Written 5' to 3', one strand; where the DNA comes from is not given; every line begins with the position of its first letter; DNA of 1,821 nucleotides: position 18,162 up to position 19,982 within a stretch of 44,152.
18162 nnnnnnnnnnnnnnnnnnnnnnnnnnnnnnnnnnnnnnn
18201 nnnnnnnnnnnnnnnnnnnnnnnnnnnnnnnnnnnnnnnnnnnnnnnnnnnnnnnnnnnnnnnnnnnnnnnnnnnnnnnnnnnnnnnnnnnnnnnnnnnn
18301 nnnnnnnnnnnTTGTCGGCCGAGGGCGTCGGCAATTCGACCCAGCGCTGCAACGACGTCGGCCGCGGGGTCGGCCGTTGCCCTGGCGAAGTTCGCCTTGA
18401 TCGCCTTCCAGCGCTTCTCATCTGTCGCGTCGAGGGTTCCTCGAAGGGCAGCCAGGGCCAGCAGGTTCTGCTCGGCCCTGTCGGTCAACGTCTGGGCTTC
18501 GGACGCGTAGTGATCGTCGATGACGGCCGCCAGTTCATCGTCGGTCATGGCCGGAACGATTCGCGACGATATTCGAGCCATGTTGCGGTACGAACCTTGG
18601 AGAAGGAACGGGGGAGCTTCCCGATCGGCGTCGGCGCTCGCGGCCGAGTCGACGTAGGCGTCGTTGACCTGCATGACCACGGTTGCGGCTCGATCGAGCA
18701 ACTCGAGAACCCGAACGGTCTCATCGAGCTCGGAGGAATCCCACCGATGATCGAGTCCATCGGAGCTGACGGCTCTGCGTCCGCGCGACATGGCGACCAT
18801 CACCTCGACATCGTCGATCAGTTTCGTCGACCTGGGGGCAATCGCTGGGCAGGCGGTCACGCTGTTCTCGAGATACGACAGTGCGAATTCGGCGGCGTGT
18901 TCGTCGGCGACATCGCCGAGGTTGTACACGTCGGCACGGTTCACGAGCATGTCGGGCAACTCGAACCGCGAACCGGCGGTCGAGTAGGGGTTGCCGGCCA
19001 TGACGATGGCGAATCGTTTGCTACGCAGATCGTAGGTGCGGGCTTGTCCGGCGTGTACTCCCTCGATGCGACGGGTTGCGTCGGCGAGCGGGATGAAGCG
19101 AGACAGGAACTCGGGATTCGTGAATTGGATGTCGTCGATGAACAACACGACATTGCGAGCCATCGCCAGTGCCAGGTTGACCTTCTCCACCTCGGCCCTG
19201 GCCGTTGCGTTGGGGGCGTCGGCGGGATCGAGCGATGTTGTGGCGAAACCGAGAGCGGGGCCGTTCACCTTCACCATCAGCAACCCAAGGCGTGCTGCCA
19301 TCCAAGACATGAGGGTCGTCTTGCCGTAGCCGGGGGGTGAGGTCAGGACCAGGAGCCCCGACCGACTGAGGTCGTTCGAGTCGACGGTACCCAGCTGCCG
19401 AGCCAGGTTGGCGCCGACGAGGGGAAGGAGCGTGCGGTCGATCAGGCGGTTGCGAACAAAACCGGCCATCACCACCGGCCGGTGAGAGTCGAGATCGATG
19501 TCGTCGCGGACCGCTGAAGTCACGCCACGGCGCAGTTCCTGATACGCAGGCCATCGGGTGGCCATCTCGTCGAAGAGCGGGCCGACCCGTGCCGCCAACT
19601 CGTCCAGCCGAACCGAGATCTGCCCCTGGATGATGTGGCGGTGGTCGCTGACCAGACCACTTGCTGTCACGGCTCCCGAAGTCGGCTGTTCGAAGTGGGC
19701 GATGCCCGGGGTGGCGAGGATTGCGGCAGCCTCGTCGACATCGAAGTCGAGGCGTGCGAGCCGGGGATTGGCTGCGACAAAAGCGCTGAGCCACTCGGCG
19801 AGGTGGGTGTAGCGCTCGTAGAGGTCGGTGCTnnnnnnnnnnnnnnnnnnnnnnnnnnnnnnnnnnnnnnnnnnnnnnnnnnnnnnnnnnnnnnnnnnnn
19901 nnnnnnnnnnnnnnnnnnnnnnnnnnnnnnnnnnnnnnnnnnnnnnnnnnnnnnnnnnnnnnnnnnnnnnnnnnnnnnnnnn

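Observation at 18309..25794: NfeD-flotillin operon extended by a giant uncharacterised AAA_5 ATPase with overlapping stop/start codons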

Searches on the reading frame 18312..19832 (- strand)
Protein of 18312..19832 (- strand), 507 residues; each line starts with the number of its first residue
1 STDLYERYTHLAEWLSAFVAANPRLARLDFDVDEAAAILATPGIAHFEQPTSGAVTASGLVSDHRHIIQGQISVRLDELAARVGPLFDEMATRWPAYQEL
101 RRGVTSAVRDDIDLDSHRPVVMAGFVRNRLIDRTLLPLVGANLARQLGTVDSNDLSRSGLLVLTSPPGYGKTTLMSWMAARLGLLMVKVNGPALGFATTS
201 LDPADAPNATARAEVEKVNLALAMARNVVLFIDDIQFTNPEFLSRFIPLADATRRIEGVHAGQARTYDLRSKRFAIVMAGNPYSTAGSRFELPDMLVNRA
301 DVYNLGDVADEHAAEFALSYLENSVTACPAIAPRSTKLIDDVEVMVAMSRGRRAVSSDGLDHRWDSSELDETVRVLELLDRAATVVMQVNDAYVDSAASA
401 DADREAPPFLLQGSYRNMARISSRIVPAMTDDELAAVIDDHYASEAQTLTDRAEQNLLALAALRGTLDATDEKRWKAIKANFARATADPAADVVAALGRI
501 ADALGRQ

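Call 42: search_solved_structures(query=window:18312-19832:-, max_evalue=1, show_alignments=2)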
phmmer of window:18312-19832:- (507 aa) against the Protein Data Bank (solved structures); distinct sequences matched with E-value up to 1: 7.
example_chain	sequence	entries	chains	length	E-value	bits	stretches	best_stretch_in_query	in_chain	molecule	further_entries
9bji_A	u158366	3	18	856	0.057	15.5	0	158-194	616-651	Nuclear valosin-containing protein-like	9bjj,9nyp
6ef2_K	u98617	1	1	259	0.31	13.1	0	131-192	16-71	26S proteasome regulatory subunit 6B homolog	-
6ef0_K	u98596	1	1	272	0.33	13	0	131-192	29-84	26S proteasome regulatory subunit 6B homolog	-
6ef1_K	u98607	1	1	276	0.34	12.9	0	131-192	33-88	26S proteasome regulatory subunit 6B homolog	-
5vc7_A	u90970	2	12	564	0.52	12.3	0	161-194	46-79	VCP-like ATPase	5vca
5g4g_A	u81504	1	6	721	0.54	12.3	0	136-194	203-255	VCP-LIKE ATPASE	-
5g4f_A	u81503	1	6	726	0.55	12.3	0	136-194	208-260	VCP-LIKE ATPASE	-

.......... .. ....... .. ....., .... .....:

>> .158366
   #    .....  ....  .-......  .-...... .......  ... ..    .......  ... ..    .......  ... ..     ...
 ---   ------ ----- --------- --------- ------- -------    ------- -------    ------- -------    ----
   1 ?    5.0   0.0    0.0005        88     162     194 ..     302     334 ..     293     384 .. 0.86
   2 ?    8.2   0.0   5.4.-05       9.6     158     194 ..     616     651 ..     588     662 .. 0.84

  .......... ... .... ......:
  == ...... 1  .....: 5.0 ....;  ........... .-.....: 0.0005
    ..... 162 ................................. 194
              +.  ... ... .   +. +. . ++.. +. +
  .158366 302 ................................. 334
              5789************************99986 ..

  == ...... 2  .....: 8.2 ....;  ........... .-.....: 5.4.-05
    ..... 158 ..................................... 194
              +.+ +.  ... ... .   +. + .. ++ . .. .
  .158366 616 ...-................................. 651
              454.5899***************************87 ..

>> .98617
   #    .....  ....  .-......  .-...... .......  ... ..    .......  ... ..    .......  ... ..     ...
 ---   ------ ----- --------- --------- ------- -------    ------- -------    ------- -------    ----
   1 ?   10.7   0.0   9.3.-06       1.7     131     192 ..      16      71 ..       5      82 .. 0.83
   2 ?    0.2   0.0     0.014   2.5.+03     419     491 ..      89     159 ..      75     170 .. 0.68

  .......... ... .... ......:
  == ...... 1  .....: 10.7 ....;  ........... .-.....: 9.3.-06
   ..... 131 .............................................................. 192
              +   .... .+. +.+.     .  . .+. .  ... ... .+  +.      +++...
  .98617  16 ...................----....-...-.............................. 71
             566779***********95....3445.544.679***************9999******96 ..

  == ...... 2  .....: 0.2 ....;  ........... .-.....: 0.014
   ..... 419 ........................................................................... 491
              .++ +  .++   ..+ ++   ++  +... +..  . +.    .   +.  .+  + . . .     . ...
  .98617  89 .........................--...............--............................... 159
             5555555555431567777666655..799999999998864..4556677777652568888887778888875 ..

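Call 43: search_solved_structures(query=A4, max_evalue=1, show_alignments=3)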
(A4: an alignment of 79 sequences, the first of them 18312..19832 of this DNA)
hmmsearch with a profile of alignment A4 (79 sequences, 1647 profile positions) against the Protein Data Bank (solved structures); distinct sequences matched with E-value up to 1: 39.
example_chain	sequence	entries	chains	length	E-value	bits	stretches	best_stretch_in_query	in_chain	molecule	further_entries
1ixr_C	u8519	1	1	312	0.0015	19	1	1282-1315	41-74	RuvB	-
1ixs_B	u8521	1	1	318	0.0016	19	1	1282-1315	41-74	RuvB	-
8efv_D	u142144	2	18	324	0.0016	18.9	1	1282-1315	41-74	Holliday junction ATP-dependent DNA helicase RuvB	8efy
1hqc_A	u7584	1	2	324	0.0016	18.9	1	1282-1315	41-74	RUVB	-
9bji_A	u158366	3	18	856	0.0033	17.9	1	1282-1315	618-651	Nuclear valosin-containing protein-like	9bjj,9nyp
9dx3_A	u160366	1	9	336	0.0038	17.7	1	1281-1316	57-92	Holliday junction branch migration complex subunit RuvB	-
9dx4_A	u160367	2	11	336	0.0046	17.4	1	1281-1316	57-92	Holliday junction branch migration complex subunit RuvB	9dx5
7x7p_M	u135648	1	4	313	0.034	14.5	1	1283-1315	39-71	Holliday junction ATP-dependent DNA helicase RuvB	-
7x7q_M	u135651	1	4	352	0.038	14.4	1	1283-1315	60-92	Holliday junction ATP-dependent DNA helicase RuvB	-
7x5b_A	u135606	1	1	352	0.038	14.4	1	1283-1315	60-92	Holliday junction ATP-dependent DNA helicase RuvB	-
6blb_A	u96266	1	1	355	0.038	14.3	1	1283-1315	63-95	Holliday junction ATP-dependent DNA helicase RuvB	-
7pbl_A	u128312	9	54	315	0.041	14.2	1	1283-1316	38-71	Holliday junction ATP-dependent DNA helicase RuvB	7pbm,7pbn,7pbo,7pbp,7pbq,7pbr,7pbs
2x8a_A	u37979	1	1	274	0.042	14.2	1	1282-1315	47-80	NUCLEAR VALOSIN-CONTAINING PROTEIN-LIKE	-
7swl_A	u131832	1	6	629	0.046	14.1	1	1249-1315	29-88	Rix7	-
6ef2_K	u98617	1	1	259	0.077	13.4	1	1253-1314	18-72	26S proteasome regulatory subunit 6B homolog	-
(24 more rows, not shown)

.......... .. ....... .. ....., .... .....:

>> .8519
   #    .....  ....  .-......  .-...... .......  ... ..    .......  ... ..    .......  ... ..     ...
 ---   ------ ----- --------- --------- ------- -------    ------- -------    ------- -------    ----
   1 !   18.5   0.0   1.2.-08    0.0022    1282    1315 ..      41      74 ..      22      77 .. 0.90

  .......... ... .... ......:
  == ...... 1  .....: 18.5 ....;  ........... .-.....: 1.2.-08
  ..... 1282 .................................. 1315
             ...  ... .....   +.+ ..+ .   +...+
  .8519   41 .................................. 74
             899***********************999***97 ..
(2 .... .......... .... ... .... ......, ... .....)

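Call 55: predict_structure(alignment_id=A4)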
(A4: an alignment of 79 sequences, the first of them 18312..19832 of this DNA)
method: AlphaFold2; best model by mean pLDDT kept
length: 507 residues; sequences in the alignment: 79
mean_pLDDT: 87.7   pTM: 0.70
mean pLDDT of the five models: 87.7, 87.5, 86.7, 85.7, 82.8
residues with pLDDT >= 90: 272; 70-90: 199; 50-70: 36; < 50: 0
segments of 3 or more residues with pLDDT < 50: none
pLDDT, mean of each block of 10 residues (from residue 1): 86 95 86 91 79 75 80 79 80 89 84 71 73 87 80 63 87 89 92 95 96 96 93 94 94 89 91 92 72 88 87 90 92 91 94 94 95 97 95 87 87 93 97 97 94 95 96 96 78 73 74
secondary structure, 60 per line:
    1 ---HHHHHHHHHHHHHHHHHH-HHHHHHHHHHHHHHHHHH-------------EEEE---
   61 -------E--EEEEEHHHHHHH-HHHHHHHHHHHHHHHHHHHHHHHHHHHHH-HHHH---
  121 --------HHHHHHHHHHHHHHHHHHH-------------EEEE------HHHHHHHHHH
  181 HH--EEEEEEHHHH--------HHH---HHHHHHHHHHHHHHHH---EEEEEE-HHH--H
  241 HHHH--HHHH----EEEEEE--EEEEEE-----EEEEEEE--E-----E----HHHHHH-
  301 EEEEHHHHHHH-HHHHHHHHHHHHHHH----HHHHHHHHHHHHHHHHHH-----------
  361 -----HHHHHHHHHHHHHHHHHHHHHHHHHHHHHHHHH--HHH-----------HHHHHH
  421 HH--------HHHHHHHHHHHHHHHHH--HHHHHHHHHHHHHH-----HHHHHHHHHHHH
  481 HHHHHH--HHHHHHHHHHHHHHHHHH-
elements in order: H4-21 H23-40 E54-57 E71-75 H76-82 H84-112 H114-117 H129-147 E161-164 H171-182 E185-190 H191-194 H209-224 E228-233 H240-244 H247-250 E255-260 E263-268 E274-280 H294-299 E301-304 H305-311 H313-327 H332-349 H366-398 H415-422 H431-447 H450-463 H469-486 H489-506
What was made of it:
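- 18921..19448 (-): AAA+ alpha/beta core (res 1229-1404). It carries Walker A S1265-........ (19314-19340), Walker B VLFIDD (19131-19148), sensor-1 N1381 and the candidate Arg finger R1399 (18936-19016). AF2 model (call 55).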

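Call 57: fold_search(model_id=the predicted structure, library=pdb)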
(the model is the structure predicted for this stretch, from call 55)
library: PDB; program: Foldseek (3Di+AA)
matches with E <= 10: 1292; with E <= 0.001: 430
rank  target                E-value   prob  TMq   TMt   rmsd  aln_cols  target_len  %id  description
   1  7x5b                  2.6e-07  1.00  0.24  0.37  12.4       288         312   19  Crystal structure of RuvB (released 2023-03-08)
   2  8efv_B                4.6e-07  1.00  0.23  0.35  10.5       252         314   19  Structure of single homo-hexameric Holliday junction ATP-dependent DNA helicase RuvB motor (released 2023-05-10)
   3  6l1q_A                6.5e-07  1.00  0.28  0.49   9.4       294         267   17  Crystal structure of AfCbbQ2, a MoxR AAA+-ATPase and CbbQO-type Rubisco activase from Acidithiobacillus ferrooxidans (released 2019-12-18)
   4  9qh7_E                6.9e-07  1.00  0.29  0.55   9.2       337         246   14  NorQ in complex with NorD VWA domain steep staircase subset 1 from Paracoccus denitrificans (released 2026-03-25)
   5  9qh4_F                7.2e-07  1.00  0.32  0.57   8.5       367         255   15  NorQ hexamer from Paracoccus denitrificans (released 2026-03-25)
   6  9qh9_C                7.2e-07  1.00  0.26  0.48  11.9       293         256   16  NorQ in complex with NorD VWA domain steep staircase subset 2 from Paracoccus denitrificans (released 2026-03-25)
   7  8efv_A                7.6e-07  1.00  0.24  0.35  11.0       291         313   19  Structure of single homo-hexameric Holliday junction ATP-dependent DNA helicase RuvB motor (released 2023-05-10)
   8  9qh8_A                1.1e-06  1.00  0.32  0.58   8.1       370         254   15  reduced NorQ-NorD VWA domain complex from Paracoccus denitrificans (released 2026-03-25)
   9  8efy_B                1.5e-06  1.00  0.24  0.36  10.6       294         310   17  Structure of double homo-hexameric AAA+ ATPase RuvB motors (released 2023-05-10)
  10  9dx3_A                2.1e-06  1.00  0.25  0.38  13.1       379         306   17  EcRuvB 9-mer pre-assembly complex (released 2026-01-21)
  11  9qh4_A                2.2e-06  1.00  0.31  0.56   7.6       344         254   14  NorQ hexamer from Paracoccus denitrificans (released 2026-03-25)
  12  7x7p_M                2.2e-06  1.00  0.24  0.36  12.3       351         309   16  CryoEM structure of dsDNA-RuvB-RuvA domain3 complex (released 2023-03-15)
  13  8q6p_3                2.4e-06  1.00  0.23  0.29  19.1       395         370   14  X. laevis CMG dimer bound to dimeric DONSON - MCM ATPase (released 2023-10-18)
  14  7v3u_7                2.7e-06  1.00  0.21  0.16  20.1       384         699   12  Cryo-EM structure of MCM double hexamer with structured Mcm4-NSD (released 2022-04-13)
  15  9qh4_C                3.0e-06  1.00  0.35  0.63   7.5       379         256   14  NorQ hexamer from Paracoccus denitrificans (released 2026-03-25)
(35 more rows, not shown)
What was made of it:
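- There is weak P-loop and fold similarity to RuvB (calls 43, 57).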
